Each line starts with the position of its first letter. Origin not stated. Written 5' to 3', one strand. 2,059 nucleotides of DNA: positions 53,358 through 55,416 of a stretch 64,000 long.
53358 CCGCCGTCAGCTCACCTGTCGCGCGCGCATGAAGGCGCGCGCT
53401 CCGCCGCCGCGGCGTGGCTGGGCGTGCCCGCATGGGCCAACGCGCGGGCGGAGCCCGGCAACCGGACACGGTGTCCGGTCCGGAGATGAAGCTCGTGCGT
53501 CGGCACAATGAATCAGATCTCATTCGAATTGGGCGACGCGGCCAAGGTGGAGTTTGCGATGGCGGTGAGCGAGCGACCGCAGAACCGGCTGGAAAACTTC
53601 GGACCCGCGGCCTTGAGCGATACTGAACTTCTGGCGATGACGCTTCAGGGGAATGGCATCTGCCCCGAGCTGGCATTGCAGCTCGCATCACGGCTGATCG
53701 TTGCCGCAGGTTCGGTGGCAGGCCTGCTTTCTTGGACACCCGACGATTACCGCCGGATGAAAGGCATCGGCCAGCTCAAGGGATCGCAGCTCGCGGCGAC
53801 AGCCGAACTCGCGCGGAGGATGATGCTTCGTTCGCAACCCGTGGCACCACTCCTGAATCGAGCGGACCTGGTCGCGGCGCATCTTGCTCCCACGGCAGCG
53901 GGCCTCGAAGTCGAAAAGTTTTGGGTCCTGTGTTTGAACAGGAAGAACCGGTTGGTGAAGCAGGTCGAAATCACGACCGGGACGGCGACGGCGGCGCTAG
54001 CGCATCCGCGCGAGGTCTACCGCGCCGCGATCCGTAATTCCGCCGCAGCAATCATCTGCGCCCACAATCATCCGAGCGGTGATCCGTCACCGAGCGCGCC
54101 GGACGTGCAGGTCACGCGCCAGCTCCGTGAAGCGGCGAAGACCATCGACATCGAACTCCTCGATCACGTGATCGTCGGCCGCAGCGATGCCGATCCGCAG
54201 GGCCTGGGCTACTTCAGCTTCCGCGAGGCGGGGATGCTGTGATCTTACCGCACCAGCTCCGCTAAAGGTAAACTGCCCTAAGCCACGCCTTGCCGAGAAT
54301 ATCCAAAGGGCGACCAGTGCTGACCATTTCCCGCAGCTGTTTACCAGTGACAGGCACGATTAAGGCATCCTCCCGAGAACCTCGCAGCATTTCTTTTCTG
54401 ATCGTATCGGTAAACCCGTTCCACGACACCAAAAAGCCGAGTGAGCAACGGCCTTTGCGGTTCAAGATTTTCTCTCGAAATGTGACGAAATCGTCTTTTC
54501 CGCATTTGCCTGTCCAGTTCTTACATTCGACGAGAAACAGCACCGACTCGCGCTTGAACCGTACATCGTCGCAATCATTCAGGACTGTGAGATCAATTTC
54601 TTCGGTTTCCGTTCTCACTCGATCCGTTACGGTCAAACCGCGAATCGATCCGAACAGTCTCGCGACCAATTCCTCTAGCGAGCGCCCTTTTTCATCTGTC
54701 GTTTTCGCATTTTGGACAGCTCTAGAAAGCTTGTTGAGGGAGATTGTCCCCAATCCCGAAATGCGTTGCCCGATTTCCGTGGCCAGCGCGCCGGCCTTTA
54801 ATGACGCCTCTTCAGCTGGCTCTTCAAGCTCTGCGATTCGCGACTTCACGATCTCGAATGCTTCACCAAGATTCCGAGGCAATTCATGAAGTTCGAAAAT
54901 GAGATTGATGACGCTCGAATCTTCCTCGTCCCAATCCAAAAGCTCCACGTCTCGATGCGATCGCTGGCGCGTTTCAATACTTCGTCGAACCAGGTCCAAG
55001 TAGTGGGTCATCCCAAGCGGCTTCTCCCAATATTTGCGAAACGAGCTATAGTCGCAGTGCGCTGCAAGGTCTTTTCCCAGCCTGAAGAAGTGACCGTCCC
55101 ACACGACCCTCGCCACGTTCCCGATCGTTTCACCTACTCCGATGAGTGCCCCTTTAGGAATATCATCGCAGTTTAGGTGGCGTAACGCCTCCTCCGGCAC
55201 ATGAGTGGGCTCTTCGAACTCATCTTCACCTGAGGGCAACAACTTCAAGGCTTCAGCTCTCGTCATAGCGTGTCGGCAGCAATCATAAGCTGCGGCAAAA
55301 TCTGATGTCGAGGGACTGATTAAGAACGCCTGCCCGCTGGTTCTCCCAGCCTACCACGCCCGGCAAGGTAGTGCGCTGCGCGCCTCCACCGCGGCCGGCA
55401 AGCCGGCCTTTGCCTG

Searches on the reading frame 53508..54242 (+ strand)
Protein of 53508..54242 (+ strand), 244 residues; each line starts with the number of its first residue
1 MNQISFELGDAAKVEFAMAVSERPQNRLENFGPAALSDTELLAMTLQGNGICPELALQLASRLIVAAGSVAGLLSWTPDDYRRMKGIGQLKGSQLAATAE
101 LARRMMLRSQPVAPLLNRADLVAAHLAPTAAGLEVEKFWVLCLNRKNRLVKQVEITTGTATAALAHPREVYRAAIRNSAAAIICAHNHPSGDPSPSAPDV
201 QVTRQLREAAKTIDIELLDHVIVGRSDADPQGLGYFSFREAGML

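Call 5: search_protein_families(library=pfam, proteins=[window:53508-54242:+], max_evalue=0.01)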
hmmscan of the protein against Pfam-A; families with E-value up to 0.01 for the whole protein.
window:53508-54242:+ (244 aa): 3 families
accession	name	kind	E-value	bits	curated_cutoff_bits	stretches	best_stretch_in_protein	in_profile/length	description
PF04002.20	RadC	-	2e-40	137.9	22.1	1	119-242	4-120/121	RadC-like JAB domain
PF20582.4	UPF0758_N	-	7.3e-14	52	27.1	1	18-91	4-75/77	UPF0758 N-terminal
PF14464.11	Prok-JAB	-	0.0046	17.3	25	1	163-205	50-92/114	Prokaryotic homologs of the JAB domain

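Call 19: find_encoding_contigs(protein=window:53508-54242:+, flank=8000, max_places=10)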
Protein window:53508-54242:+ (244 aa): 6 contigs read that carry it; 4 places shown.
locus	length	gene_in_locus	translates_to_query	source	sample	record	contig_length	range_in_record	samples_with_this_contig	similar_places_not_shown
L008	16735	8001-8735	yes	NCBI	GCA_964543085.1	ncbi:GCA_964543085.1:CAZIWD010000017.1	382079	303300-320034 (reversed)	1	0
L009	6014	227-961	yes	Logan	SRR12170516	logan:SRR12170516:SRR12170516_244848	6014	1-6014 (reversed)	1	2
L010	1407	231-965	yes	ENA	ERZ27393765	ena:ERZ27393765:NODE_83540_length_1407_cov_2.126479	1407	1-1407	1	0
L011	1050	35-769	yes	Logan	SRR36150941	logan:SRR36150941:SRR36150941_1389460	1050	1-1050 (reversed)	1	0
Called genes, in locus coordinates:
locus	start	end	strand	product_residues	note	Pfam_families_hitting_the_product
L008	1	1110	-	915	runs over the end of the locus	PF08751:TrwC, PF01443:Viral_helicase1 (faint), PF13086:AAA_11 (faint), PF13245:AAA_19 (weak), PF13604:AAA_30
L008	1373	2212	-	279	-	-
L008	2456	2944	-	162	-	PF18423:zf_CopZ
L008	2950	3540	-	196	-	PF02411:MerT, PF00403:HMA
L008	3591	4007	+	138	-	PF00376:MerR, PF13411:MerR_1, PF09278:MerR-DNA-bind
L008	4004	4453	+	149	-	PF19452:DUF5990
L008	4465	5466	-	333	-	PF02899:Phage_int_SAM_1, PF13495:Phage_int_SAM_4 (weak), PF00589:Phage_integrase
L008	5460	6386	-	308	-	PF00589:Phage_integrase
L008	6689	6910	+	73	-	-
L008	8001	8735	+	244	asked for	PF20582:UPF0758_N, PF04002:RadC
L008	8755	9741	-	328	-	PF04471:Mrr_cat (weak)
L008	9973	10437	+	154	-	PF04002:RadC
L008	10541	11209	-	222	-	-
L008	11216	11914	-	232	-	PF14342:DUF4396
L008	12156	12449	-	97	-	PF03625:DUF302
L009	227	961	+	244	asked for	PF20582:UPF0758_N, PF04002:RadC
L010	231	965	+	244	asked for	PF20582:UPF0758_N, PF04002:RadC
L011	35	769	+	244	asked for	PF20582:UPF0758_N, PF04002:RadC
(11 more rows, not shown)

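Call 38: find_related_loci(query=window:53508-54242:+, collection=metagenome_contigs, flank=7000)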
Query window:53508-54242:+ (244 aa) in metagenome_contigs; peptide patterns used: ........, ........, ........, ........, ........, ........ (x = any residue, [..] = any of these).
600 stretches matched a pattern (row limit reached: there are more); 414 encode a relative of the query (tblastn E <= 1e-3); the best 80 are kept; 80 distinct loci.
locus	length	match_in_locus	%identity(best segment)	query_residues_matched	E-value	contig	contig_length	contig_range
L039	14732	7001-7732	80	1-244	8e-131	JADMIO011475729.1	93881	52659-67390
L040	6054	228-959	77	1-244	1e-123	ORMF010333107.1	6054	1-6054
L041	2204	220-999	80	1-244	3e-129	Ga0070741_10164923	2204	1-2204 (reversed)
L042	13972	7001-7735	64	1-244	1e-106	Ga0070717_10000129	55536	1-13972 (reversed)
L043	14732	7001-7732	64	1-244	4e-102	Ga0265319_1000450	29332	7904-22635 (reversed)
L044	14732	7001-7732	64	1-244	3e-102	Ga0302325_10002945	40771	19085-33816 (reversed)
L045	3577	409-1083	69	19-244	2e-103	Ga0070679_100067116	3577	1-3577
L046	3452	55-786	65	1-244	2e-103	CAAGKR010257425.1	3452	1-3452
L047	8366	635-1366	63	1-244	8e-101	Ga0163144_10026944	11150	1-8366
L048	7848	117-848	64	1-244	3e-100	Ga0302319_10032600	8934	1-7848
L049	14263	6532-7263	62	1-244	1e-100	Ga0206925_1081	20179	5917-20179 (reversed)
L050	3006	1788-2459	68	20-244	2e-102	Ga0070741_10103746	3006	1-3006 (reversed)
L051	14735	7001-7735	62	1-244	6e-100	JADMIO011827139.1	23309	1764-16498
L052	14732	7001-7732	63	1-244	6e-99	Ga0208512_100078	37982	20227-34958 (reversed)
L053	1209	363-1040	67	18-244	2e-107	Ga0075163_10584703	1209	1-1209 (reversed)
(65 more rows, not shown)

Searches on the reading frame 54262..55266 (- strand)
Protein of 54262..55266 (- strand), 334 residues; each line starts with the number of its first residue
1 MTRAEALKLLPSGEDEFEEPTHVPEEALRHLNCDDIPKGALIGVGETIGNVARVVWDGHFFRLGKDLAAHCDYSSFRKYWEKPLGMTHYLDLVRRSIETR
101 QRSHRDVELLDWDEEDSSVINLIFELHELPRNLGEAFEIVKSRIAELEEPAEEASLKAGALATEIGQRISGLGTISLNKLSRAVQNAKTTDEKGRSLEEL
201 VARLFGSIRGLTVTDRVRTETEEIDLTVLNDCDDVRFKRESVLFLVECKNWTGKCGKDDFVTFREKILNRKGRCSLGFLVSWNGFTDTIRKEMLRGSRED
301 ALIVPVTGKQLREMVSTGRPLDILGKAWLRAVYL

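Call 5: search_protein_families(library=pfam, proteins=[window:54262-55266:-], max_evalue=0.01)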
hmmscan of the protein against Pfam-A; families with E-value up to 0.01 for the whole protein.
window:54262-55266:- (334 aa): 1 family
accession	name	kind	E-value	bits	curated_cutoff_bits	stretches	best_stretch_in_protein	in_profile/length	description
PF04471.18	Mrr_cat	-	2.7e-06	27.9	21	1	193-314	5-114/115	Restriction endonuclease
